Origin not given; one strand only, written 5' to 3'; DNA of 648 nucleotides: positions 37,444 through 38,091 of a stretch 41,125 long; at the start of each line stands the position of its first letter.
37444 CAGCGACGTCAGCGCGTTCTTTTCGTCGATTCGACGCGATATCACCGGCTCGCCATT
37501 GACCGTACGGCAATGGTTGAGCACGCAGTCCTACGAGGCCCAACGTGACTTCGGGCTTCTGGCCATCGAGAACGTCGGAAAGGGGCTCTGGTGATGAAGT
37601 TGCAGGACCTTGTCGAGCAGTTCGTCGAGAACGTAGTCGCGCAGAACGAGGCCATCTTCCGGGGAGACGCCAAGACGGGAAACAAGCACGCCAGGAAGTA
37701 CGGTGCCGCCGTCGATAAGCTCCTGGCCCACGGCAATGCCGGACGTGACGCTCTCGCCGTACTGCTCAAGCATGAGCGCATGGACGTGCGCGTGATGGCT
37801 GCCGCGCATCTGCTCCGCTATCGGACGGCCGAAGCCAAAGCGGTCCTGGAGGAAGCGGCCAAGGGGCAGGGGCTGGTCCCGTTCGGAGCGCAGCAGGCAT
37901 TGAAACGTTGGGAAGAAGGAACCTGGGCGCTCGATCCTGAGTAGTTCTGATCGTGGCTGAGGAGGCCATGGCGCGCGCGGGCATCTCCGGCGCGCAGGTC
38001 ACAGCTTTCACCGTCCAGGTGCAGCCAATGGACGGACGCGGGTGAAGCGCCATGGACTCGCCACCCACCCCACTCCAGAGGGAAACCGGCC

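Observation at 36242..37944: Lipoprotein polymorphic toxin (WHH HNH-nuclease C-terminus) with overlapping immunity gene - SitA/SitI-like outer-membrane-exchange toxin candidate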

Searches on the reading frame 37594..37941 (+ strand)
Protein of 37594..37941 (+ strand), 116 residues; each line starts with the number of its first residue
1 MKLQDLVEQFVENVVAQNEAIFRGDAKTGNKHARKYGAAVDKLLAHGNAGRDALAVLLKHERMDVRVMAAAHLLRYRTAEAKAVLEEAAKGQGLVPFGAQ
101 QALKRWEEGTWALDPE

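Call 3: search_protein_families(library=pfam, proteins=[window:37594-37941:+], max_evalue=1)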
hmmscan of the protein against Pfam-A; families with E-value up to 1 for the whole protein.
window:37594-37941:+ (116 aa): 2 families
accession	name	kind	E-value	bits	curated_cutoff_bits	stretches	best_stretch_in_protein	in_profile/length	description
PF09450.16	DUF2019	-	2.3e-06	28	23.3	1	4-90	1-87/105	Domain of unknown function (DUF2019)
PF13646.12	HEAT_2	-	0.0012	19.6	27.7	1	38-102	19-86/88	HEAT repeats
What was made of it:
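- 37594..37944 (+): sitI: 116-aa DUF2019 immunity protein, start overlapping the sitA stop by 1 nt. Pfam PF09450 scores 28 bits against a cut-off of 23.3 (call 3).
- On Pfam DUF2019 (PF09450): 28.0 bits against a cut-off of 23.3 (call 3).
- DUF2019 is above Pfam's threshold (call 3).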

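Call 4: search_protein_families(library=ncbifam, proteins=[window:37594-37941:+], max_evalue=1)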
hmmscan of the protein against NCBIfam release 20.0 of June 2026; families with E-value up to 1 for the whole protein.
window:37594-37941:+ (116 aa): 0 families

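Call 30: find_homologous_proteins(query=window:37594-37941:+, max_evalue=0.001)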
Query window:37594-37941:+ (116 aa): 830 proteins with E <= 0.001 among 862 candidates; the best 120 are listed.
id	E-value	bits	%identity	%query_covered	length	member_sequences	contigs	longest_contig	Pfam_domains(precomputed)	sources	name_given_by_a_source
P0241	1.4e-65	236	96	100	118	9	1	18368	PF09450.17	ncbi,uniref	ncbi:DUF2019 domain-containing protein [Corallococcus sp. 4LFB]|uniref:DUF2019 domain-containing pro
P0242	2.8e-64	232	93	100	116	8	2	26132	PF09450.17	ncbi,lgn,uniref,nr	ncbi:DUF2019 domain-containing protein [Myxococcus sp. AM011]|uniref:DUF2019 domain-containing prote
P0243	7.0e-64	231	94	100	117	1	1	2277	PF09450.17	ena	-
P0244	7.4e-64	231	93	99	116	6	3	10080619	PF09450.17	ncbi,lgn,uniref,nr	ncbi:hypothetical protein COCOR_04094 [Corallococcus coralloides DSM 2259]|uniref:DUF2019 domain-con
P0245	2.0e-63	229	94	100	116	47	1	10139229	PF09450.17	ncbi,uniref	ncbi:DUF2019 domain-containing protein [Corallococcus exercitus]|uniref:DUF2019 domain-containing pr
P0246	2.0e-61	223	93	99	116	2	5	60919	PF09450.17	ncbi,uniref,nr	ncbi:DUF2019 domain-containing protein [Corallococcus exiguus]|uniref:DUF2019 domain-containing prot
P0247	1.2e-60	220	91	100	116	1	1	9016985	-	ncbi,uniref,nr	ncbi:DUF2019 domain-containing protein [Myxococcus sp. SDU36]|uniref:DUF2019 domain-containing prote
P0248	5.2e-60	218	87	100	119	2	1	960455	PF09450.17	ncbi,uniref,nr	ncbi:DUF2019 domain-containing protein [Myxococcus sp. CA040A]|uniref:DUF2019 domain-containing prot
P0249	3.5e-59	216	89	99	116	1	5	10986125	PF09450.17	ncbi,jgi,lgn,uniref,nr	ncbi:DUF2019 domain-containing protein [Myxococcus sp. MISCRS1]|jgi:hypothetical protein|uniref:DUF2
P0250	4.5e-59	215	88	100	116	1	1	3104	PF09450.17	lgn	-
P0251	4.9e-59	215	90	99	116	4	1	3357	PF09450.17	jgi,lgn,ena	-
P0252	5.9e-59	215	88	99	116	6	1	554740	PF09450.17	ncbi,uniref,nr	ncbi:DUF2019 domain-containing protein [Myxococcus sp. K38C18041901]|uniref:DUF2019 domain-containin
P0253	9.4e-59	214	85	99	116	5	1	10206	PF09450.17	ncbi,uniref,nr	ncbi:DUF2019 domain-containing protein [Hyalangium sp.]|uniref:DUF2019 domain-containing protein n=1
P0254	1.1e-58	214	87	99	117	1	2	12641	PF09450.17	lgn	-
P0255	1.5e-58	214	86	99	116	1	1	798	PF09450.17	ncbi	-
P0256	1.7e-58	213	89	100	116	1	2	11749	PF09450.17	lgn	-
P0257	1.9e-58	213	85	100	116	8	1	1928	PF09450.17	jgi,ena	-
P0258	2.2e-58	213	90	99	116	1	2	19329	PF09450.17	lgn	-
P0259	2.2e-58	213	86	99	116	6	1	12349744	PF09450.17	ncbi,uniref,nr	ncbi:hypothetical protein CYFUS_005587 [Cystobacter fuscus]|uniref:DUF2019 domain-containing protein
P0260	3.9e-58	212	86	99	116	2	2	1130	PF09450.17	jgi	jgi:hypothetical protein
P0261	7.7e-58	211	89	98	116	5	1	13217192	PF09450.17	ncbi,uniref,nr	ncbi:DUF2019 domain-containing protein [Archangium minus]|uniref:DUF2019 domain-containing protein n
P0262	9.7e-58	211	87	99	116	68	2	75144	PF09450.17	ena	-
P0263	1.0e-57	211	89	99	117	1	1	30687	PF09450.17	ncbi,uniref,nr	ncbi:DUF2019 domain-containing protein [Corallococcus sicarius]|uniref:DUF2019 domain-containing pro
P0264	1.8e-57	210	88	99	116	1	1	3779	PF09450.17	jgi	jgi:hypothetical protein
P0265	2.0e-57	210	88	98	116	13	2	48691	PF09450.17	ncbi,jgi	jgi:hypothetical protein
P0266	2.2e-57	210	87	99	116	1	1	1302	PF09450.17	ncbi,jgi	jgi:hypothetical protein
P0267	3.4e-57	209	87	99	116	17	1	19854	PF09450.17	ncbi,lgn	-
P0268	3.7e-57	209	83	99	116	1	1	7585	PF09450.17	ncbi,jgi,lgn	-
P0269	5.2e-57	209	84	98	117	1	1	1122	PF09450.17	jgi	jgi:hypothetical protein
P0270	8.1e-57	208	87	100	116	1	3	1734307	PF09450.17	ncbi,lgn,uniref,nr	ncbi:DUF2019 domain-containing protein [Myxococcus sp. CA051A]|uniref:DUF2019 domain-containing prot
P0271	1.0e-56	208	84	100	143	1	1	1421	PF09450.17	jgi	jgi:hypothetical protein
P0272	1.2e-56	207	83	100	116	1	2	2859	PF09450.17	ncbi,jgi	jgi:hypothetical protein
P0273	1.2e-56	207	85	100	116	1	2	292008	PF09450.17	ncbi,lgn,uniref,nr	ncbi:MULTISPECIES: DUF2019 domain-containing protein [Myxococcus]|uniref:DUF2019 domain-containing p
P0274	1.8e-56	207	83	99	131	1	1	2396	PF09450.17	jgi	jgi:hypothetical protein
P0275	1.9e-56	207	84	99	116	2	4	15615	PF09450.17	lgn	-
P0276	2.0e-56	207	83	99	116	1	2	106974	PF09450.17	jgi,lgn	jgi:hypothetical protein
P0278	3.5e-56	206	81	100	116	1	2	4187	PF09450.17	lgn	-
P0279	3.7e-56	206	86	99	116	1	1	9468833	PF09450.17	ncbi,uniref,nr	ncbi:DUF2019 domain-containing protein [Archangium primigenium]|uniref:DUF2019 domain-containing pro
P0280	4.4e-56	206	85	99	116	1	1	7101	PF09450.17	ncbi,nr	ncbi:MAG TPA: DUF2019 domain-containing protein [Archangium sp.]|nr:DUF2019 domain-containing protei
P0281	5.1e-56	205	84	100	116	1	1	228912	PF09450.17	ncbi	ncbi:DUF2019 domain-containing protein [Corallococcus terminator]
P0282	5.9e-56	205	86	98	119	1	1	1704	PF09450.17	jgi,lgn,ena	-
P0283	6.0e-56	205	81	100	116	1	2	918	PF09450.17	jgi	jgi:hypothetical protein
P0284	6.3e-56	205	83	99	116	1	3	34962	PF09450.17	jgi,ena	-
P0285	6.7e-56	205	82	100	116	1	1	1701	PF09450.17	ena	-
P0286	1.3e-55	204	83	99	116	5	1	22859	PF09450.17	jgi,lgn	jgi:hypothetical protein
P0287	1.5e-55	204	83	99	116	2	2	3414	PF09450.17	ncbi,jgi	jgi:hypothetical protein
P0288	1.8e-55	204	83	99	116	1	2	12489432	PF09450.17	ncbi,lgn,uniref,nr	ncbi:uncharacterized protein DUF2019 [Archangium gephyra]|uniref:Uncharacterized protein DUF2019 n=1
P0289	2.2e-55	203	84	99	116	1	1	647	PF09450.17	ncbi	-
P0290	2.3e-55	203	83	99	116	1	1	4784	PF09450.17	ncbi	-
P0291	2.4e-55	203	80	100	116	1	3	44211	PF09450.17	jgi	jgi:hypothetical protein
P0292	3.2e-55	203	84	100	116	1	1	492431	PF09450.17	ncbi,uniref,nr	ncbi:DUF2019 domain-containing protein [Pyxidicoccus trucidator]|uniref:DUF2019 domain-containing pr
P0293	3.8e-55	203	81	100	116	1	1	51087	PF09450.17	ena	-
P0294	3.9e-55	202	82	100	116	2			PF09450.17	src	-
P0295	1.0e-54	201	82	99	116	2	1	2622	PF09450.17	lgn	-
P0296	1.1e-54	201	82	99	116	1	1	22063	PF09450.17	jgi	jgi:hypothetical protein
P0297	1.7e-54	200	81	99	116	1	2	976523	PF09450.17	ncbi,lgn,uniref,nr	ncbi:protein of unknown function [Myxococcus fulvus]|uniref:DUF2019 domain-containing protein n=1 Ta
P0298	2.2e-54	200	83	100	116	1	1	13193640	PF09450.17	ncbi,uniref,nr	ncbi:DUF2019 domain-containing protein [Pyxidicoccus sp. MSG2]|uniref:DUF2019 domain-containing prot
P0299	2.6e-54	200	85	99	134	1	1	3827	PF09450.17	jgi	jgi:hypothetical protein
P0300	2.7e-54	200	85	99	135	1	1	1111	PF09450.17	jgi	jgi:hypothetical protein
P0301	3.4e-54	200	82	100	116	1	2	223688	PF09450.17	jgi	jgi:hypothetical protein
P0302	3.6e-54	199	79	100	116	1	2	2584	PF09450.17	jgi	jgi:hypothetical protein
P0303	3.6e-54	199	83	99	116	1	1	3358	PF09450.17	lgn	-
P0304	4.1e-54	199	82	100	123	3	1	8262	PF09450.17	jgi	jgi:hypothetical protein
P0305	6.0e-54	199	82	98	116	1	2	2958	PF09450.17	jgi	jgi:hypothetical protein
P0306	6.4e-54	199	84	100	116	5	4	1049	PF09450.17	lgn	-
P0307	6.6e-54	199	83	99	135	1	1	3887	PF09450.17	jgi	jgi:hypothetical protein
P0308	7.5e-54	198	83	99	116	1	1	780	PF09450.17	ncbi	-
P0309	9.2e-54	198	81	100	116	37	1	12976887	PF09450.17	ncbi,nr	ncbi:DUF2019 domain-containing protein [Archangium gephyra]|nr:DUF2019 domain-containing protein [Ar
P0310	1.1e-53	198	81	100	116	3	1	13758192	PF09450.17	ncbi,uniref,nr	ncbi:DUF2019 domain-containing protein [Archangium lansingense]|uniref:DUF2019 domain-containing pro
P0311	1.3e-53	198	82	99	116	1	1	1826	PF09450.17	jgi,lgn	jgi:hypothetical protein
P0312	1.5e-53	197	82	98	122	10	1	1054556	PF09450.17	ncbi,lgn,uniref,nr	ncbi:hypothetical protein KH5H1_32250 [Corallococcus caeni]|uniref:DUF2019 domain-containing protein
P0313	1.8e-53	197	81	99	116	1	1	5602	PF09450.17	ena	-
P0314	1.9e-53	197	79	100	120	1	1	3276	PF09450.17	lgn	-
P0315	2.6e-53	197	81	100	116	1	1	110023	PF09450.17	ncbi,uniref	ncbi:MAG: DUF2019 domain-containing protein [Hyalangium sp.]|uniref:DUF2019 domain-containing protei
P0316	2.6e-53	197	82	100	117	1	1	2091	PF09450.17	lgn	-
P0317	2.7e-53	197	80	99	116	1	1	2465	PF09450.17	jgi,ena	-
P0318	2.9e-53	196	82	100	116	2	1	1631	PF09450.17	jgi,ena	-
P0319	3.4e-53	196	80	100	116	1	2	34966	PF09450.17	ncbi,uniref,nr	ncbi:DUF2019 domain-containing protein [Pyxidicoccus fallax]|uniref:DUF2019 domain-containing protei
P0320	3.5e-53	196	82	99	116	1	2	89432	PF09450.17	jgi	jgi:hypothetical protein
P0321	5.8e-53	196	82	99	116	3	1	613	PF09450.17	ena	-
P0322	1.8e-52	194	78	99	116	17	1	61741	PF09450.17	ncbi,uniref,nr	ncbi:DUF2019 domain-containing protein [Corallococcus sp. CA054B]|uniref:DUF2019 domain-containing p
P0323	1.9e-52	194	82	99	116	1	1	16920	PF09450.17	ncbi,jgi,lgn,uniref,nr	ncbi:DUF2019 domain-containing protein [Hyalangium sp.]|uniref:DUF2019 domain-containing protein n=1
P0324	2.2e-52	194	81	100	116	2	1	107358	PF09450.17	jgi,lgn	jgi:hypothetical protein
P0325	2.4e-52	194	82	99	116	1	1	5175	PF09450.17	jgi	jgi:hypothetical protein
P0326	3.4e-52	193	80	99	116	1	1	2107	PF09450.17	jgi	jgi:hypothetical protein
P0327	1.2e-51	191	81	99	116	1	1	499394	PF09450.17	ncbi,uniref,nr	ncbi:DUF2019 domain-containing protein [Hyalangium gracile]|uniref:DUF2019 domain-containing protein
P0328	1.4e-51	191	77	99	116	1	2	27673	PF09450.17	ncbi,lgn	-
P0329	1.6e-51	191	81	99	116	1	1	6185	PF09450.17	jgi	jgi:hypothetical protein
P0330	4.5e-51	189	79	100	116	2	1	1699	PF09450.17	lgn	-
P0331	5.7e-51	189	78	99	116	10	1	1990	PF09450.17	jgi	jgi:hypothetical protein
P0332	6.2e-51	189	78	100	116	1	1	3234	PF09450.17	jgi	jgi:hypothetical protein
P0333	6.6e-51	189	80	98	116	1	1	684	PF09450.17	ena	-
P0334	1.1e-50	188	79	99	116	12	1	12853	PF09450.17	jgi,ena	-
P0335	1.1e-50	188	78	100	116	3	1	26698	PF09450.17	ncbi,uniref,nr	ncbi:DUF2019 domain-containing protein [Corallococcus sp. CA047B]|uniref:DUF2019 domain-containing p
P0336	3.0e-50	187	78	100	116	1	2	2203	PF09450.17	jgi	jgi:hypothetical protein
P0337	4.0e-50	186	77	100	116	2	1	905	PF09450.17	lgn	-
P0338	5.1e-50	186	78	100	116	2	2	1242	PF09450.17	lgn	-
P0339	8.1e-50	185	76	100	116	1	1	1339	PF09450.17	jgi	jgi:hypothetical protein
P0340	8.5e-50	185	79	99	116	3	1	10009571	PF09450.17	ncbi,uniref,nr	ncbi:DUF2019 domain-containing protein [Stigmatella sp. ncwal1]|uniref:DUF2019 domain-containing pro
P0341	1.2e-49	185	78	98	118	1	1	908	PF09450.17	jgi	jgi:hypothetical protein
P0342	1.3e-49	185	76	99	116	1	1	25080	PF09450.17,PF13646.13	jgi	jgi:hypothetical protein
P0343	2.7e-49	184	75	99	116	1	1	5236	PF09450.17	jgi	jgi:hypothetical protein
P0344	3.0e-49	184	77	99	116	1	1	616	PF09450.17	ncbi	-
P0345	3.6e-49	183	78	99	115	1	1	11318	PF09450.17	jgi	jgi:hypothetical protein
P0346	5.3e-49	183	75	100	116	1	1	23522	PF09450.17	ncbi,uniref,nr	ncbi:DUF2019 domain-containing protein [Corallococcus llansteffanensis]|uniref:DUF2019 domain-contai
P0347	1.1e-48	182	75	100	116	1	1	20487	PF09450.17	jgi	jgi:hypothetical protein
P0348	1.4e-48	181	75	99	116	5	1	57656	PF09450.17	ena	-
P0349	1.4e-48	181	74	99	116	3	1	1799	PF09450.17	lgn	-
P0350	1.5e-48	181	75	100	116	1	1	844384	PF09450.17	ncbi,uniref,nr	ncbi:DUF2019 domain-containing protein [Myxococcus sp. RHSTA-1-4]|uniref:DUF2019 domain-containing p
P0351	2.1e-48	181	75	99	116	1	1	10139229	PF09450.17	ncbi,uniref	ncbi:DUF2019 domain-containing protein [Corallococcus exercitus]|uniref:DUF2019 domain-containing pr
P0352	2.4e-48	181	74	98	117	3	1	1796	PF09450.17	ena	-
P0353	2.5e-48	181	76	98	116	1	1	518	PF09450.17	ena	-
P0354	3.4e-48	180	75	99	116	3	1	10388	PF09450.17,PF13646.13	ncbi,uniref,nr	ncbi:DUF2019 domain-containing protein [Corallococcus exiguus]|uniref:DUF2019 domain-containing prot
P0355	3.5e-48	180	77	99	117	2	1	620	PF09450.17,PF13646.13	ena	-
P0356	5.8e-48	179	77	100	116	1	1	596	PF09450.17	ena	-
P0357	6.9e-48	179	75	98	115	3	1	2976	PF09450.17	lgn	-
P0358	6.9e-48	179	78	96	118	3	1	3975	PF09450.17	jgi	-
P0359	8.7e-48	179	73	100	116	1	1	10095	PF09450.17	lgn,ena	-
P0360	8.9e-48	179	72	100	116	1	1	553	PF09450.17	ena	-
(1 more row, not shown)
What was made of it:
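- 37594..37944 (+): More than 830 homologs are named DUF2019 (call 30).
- On Pfam DUF2019 (PF09450): Nearly all listed homologs carry PF09450 (call 30).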

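Call 48: predict_structure(alignment_id=A4)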
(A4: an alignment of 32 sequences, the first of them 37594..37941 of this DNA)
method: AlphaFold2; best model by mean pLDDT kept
length: 116 residues; sequences in the alignment: 32
mean_pLDDT: 90.7   pTM: 0.83
mean pLDDT of the five models: 90.7, 89.0, 89.0, 88.9, 88.5
residues with pLDDT >= 90: 90; 70-90: 19; 50-70: 4; < 50: 3
segments of 3 or more residues with pLDDT < 50: 114-116
pLDDT, mean of each block of 10 residues (from residue 1): 93 96 95 96 94 96 96 88 94 88 85 52
secondary structure, 60 per line:
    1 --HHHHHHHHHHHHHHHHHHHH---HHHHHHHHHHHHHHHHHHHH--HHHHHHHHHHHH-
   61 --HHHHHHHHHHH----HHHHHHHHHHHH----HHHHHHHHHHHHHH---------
elements in order: H3-22 H26-45 H48-59 H63-73 H78-89 H94-107
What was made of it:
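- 37594..37944 (+): The AlphaFold model has pLDDT 90.7 (call 48).
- Checked: AlphaFold predicts that protein as six helices with pLDDT 90.7 (call 48).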

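Call 52: fold_search(model_id=the predicted structure, library=pdb)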
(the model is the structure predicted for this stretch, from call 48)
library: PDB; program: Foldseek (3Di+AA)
matches with E <= 10: 432; with E <= 0.001: 1
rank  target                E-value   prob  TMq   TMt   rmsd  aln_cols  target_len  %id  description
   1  2i9c                  9.2e-05  1.00  0.89  0.85   2.0       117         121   26  Crystal Structure of the Protein RPA1889 from Rhodopseudomonas palustris CGA009 (released 2006-10-03)
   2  5cwn                  4.7e-01  0.66  0.39  0.25   9.0       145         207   19  Crystal structure of de novo designed helical repeat protein DHR71 (released 2015-12-16)
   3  4ebj_A                7.1e-01  0.44  0.35  0.16  13.1       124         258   22  Crystal structure of aminoglycoside 4'-O-adenylyltransferase ANT(4')-IIb, apo (released 2012-04-04)
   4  4d4z_B                7.9e-01  0.57  0.39  0.19   8.9       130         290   18  STRUCTURE OF HUMAN DEOXYHYPUSINE HYDROXYLASE in complex with glycerol (released 2015-04-15)
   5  2fbn_B                8.7e-01  0.44  0.36  0.29   8.4       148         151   11  Plasmodium falciparum putative FK506-binding protein PFL2275c, C-terminal TPR-containing domain (released 2006-01-24)
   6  4cb9                  9.2e-01  0.41  0.36  0.12   9.7       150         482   14  Structure of full-length CTNNBL1 in P43212 space group (released 2013-12-04)
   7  8e0l_A                9.2e-01  0.33  0.35  0.25  14.3       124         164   18  Homotrimeric variant of tcTRP9, BGL06 (released 2023-04-12)
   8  8k83_B                9.2e-01  0.25  0.32  0.23   9.2       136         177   17  De novo design protein -N2 (released 2024-07-31)
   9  8e0l_C                9.6e-01  0.38  0.39  0.29  12.7       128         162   22  Homotrimeric variant of tcTRP9, BGL06 (released 2023-04-12)
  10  6xwx_C                9.6e-01  0.20  0.31  0.09  15.0       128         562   16  Crystal structure of the Tof1-Csm3 complex (released 2020-05-27)
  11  4ebk_A                1.0e+00  0.54  0.36  0.18   9.9       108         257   19  Crystal structure of aminoglycoside 4'-O-adenylyltransferase ANT(4')-IIb, tobramycin-bound (released 2012-04-04)
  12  8d9w_B                1.1e+00  0.72  0.44  0.23   6.9        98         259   20  beta-Arf1 homodimeric interface within AP-1, Arf1, Nef, MHC-I lattice on narrow tubes (released 2023-07-05)
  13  7zub_C                1.1e+00  0.51  0.38  0.16   9.6       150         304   11  Cryo-EM structure of the indirubin-bound Hsp90-XAP2-AHR complex (released 2022-11-23)
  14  8e0o_C                1.1e+00  0.35  0.36  0.27  12.5       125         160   14  Heterotrimeric variant of tcTRP9, hetBGL03-15-18 (released 2023-04-12)
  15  8e0o_B                1.1e+00  0.33  0.35  0.21  12.7       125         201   17  Heterotrimeric variant of tcTRP9, hetBGL03-15-18 (released 2023-04-12)
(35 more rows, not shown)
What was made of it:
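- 37594..37944 (+): Its best Foldseek match is 2I9C, TM 0.89 (call 52).
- On Pfam DUF2019 (PF09450): The model matches 2I9C (RPA1889) with TM 0.89/0.85 and E 9e-5 (call 52).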

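Call 82: search_protein_families(library=padloc, proteins=[window:37594-37941:+], max_evalue=0.1)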
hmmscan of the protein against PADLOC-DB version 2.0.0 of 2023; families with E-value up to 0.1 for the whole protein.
window:37594-37941:+ (116 aa): 0 families

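Call 83: search_protein_families(library=phrogs, proteins=[window:37594-37941:+], max_evalue=0.1)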
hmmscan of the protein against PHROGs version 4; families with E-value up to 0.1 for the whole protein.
window:37594-37941:+ (116 aa): 0 families
